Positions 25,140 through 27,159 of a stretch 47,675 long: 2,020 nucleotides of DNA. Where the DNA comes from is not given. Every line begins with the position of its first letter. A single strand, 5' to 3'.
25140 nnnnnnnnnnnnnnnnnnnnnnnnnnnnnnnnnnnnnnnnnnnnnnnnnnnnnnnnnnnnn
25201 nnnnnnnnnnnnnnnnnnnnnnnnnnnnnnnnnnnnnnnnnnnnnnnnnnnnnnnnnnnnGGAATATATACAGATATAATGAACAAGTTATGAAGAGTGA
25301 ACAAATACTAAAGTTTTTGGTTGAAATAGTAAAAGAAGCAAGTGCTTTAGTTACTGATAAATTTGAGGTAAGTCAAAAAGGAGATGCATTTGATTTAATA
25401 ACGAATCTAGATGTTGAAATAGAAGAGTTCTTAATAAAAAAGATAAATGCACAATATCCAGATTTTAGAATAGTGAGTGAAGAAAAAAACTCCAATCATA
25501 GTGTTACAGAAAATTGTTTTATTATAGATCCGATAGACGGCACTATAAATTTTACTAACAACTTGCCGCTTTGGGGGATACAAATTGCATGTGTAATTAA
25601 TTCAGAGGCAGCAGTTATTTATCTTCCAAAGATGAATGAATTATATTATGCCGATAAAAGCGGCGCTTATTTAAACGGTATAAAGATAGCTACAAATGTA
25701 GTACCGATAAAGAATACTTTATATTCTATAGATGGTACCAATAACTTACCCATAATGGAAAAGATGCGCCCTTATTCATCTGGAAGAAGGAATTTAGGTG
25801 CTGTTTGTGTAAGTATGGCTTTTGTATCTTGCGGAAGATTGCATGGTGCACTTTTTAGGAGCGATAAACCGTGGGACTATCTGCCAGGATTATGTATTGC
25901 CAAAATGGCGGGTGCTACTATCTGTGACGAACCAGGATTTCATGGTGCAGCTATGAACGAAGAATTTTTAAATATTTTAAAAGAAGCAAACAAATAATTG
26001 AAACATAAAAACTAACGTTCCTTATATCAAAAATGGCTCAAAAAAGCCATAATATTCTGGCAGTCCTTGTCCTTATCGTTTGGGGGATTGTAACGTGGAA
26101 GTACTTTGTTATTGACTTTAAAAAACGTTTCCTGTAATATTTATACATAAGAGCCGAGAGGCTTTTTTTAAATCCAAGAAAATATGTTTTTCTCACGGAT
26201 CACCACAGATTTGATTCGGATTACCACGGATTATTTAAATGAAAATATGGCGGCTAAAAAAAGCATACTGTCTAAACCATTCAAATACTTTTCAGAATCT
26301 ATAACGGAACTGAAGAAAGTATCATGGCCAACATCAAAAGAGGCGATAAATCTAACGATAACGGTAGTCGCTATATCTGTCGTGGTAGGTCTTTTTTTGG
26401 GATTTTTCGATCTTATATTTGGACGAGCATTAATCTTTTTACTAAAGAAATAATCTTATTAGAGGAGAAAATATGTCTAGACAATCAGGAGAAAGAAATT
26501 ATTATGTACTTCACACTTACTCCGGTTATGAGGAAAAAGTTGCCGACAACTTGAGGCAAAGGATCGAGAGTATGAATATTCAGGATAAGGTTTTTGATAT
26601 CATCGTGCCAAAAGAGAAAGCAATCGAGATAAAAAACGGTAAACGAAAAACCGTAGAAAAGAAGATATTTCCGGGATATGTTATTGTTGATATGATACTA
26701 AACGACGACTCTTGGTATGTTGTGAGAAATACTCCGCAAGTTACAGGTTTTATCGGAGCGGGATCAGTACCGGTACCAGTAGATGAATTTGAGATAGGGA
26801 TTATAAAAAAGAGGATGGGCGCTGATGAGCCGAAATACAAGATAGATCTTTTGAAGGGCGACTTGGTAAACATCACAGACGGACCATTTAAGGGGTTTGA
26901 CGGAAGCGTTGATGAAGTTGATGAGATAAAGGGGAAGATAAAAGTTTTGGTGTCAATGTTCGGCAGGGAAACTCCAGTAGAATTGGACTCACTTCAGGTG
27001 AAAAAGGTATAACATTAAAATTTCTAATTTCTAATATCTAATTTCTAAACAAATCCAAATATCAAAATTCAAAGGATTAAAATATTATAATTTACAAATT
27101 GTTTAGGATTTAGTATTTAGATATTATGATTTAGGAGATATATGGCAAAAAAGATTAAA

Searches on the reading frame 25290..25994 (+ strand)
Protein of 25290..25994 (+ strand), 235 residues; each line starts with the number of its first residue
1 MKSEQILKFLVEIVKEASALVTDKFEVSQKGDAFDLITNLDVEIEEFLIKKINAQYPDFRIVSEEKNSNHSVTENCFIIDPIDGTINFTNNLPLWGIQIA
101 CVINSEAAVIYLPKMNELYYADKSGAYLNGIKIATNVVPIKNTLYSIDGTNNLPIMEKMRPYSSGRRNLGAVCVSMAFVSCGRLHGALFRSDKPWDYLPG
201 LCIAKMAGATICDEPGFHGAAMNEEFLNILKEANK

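Call 75: search_protein_families(library=pfam, proteins=[window:25290-25994:+], max_evalue=0.01)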
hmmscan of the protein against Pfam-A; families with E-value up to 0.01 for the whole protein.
window:25290-25994:+ (235 aa): 1 family
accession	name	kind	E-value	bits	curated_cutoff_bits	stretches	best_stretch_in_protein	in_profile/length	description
PF00459.30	Inositol_P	-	1.6e-35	123.3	27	1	4-213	3-237/271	Inositol monophosphatase family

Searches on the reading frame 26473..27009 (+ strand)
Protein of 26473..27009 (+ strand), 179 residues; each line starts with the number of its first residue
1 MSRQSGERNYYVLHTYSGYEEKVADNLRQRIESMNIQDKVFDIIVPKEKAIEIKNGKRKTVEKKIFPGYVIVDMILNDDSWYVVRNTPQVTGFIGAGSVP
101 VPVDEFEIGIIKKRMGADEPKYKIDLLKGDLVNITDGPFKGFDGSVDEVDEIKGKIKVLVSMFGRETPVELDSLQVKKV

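Call 6: find_related_loci(query=window:26473-27009:+, collection=genome_contigs, flank=4000)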
Query window:26473-27009:+ (179 aa) in genome_contigs; peptide patterns used: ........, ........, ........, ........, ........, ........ (x = any residue, [..] = any of these).
310 stretches matched a pattern; 146 encode a relative of the query (tblastn E <= 1e-3); the best 80 are kept; 80 distinct loci.
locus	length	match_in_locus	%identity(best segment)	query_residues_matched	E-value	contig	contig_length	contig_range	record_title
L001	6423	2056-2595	74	1-179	1e-90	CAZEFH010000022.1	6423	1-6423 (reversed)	MAG TPA_asm: uncultured Candidatus Saccharibacteria bacterium isolate binchicken_co269_92 genome assembly, contig: NODE_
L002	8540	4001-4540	72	1-179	3e-89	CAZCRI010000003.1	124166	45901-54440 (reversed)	MAG TPA_asm: uncultured Candidatus Saccharibacteria bacterium isolate binchicken_co269_59 genome assembly, contig: NODE_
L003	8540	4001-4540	70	1-178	1e-83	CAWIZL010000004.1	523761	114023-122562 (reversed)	MAG: Candidatus Doudnabacteria bacterium isolate MFD00964.bin.2.76 genome assembly, contig: contig_93270, whole genome s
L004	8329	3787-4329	68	1-179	1e-82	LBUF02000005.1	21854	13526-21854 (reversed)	MAG: Parcubacteria group bacterium GW2011_GWA2_38_13b GWA2_OD1-rel_38_13_curated_13, whole genome shotgun sequence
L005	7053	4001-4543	68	1-179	2e-82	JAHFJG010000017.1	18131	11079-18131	MAG: Candidatus Doudnabacteria bacterium isolate nzgw380 NODE_2318_length_18132_cov_4.241908, whole genome shotgun seque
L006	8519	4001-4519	68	7-179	3e-82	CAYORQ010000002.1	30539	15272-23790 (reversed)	MAG TPA_asm: uncultured Candidatus Saccharibacteria bacterium isolate binchicken_co321_112 genome assembly, contig: NODE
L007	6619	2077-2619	66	1-179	5e-81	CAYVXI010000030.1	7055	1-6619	MAG TPA_asm: uncultured Candidatus Saccharibacteria bacterium isolate binchicken_co203_579 genome assembly, contig: k141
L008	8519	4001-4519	67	7-179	3e-81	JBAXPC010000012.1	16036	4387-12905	MAG: bacterium isolate ELA521 MAG521_12, whole genome shotgun sequence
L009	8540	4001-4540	67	1-179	5e-81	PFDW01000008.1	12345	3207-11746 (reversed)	MAG: Candidatus Portnoybacteria bacterium CG10_big_fil_rev_8_21_14_0_10_36_7 CG10_8_21_14_0.10_scaffold_11579_c, whole g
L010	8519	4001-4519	67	7-179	3e-81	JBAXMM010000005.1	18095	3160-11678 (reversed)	MAG: bacterium isolate ELA453 MAG453_5, whole genome shotgun sequence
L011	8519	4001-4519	66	7-179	2e-80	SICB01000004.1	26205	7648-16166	MAG: Patescibacteria group bacterium isolate Baikal-deep-G192 BACOMB-C8596, whole genome shotgun sequence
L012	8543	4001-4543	66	1-179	4e-80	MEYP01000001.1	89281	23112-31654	MAG: Candidatus Azambacteria bacterium RIFCSPHIGHO2_02_FULL_52_12 rifcsphigho2_02_scaffold_1170, whole genome shotgun se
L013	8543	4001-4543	66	1-179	5e-80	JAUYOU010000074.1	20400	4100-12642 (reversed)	MAG: bacterium isolate C4_maxbin.104 C4_k141_518850, whole genome shotgun sequence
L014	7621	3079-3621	66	1-179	5e-80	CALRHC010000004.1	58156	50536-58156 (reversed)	MAG: Candidatus Yanofskybacteria bacterium isolate MaH-09apr19-142 genome assembly, contig: MaH-09apr19-C1013, whole gen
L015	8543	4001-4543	67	1-179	2e-79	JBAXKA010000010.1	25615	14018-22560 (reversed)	MAG: Candidatus Moraniibacteriota bacterium isolate ELA389 MAG389_10, whole genome shotgun sequence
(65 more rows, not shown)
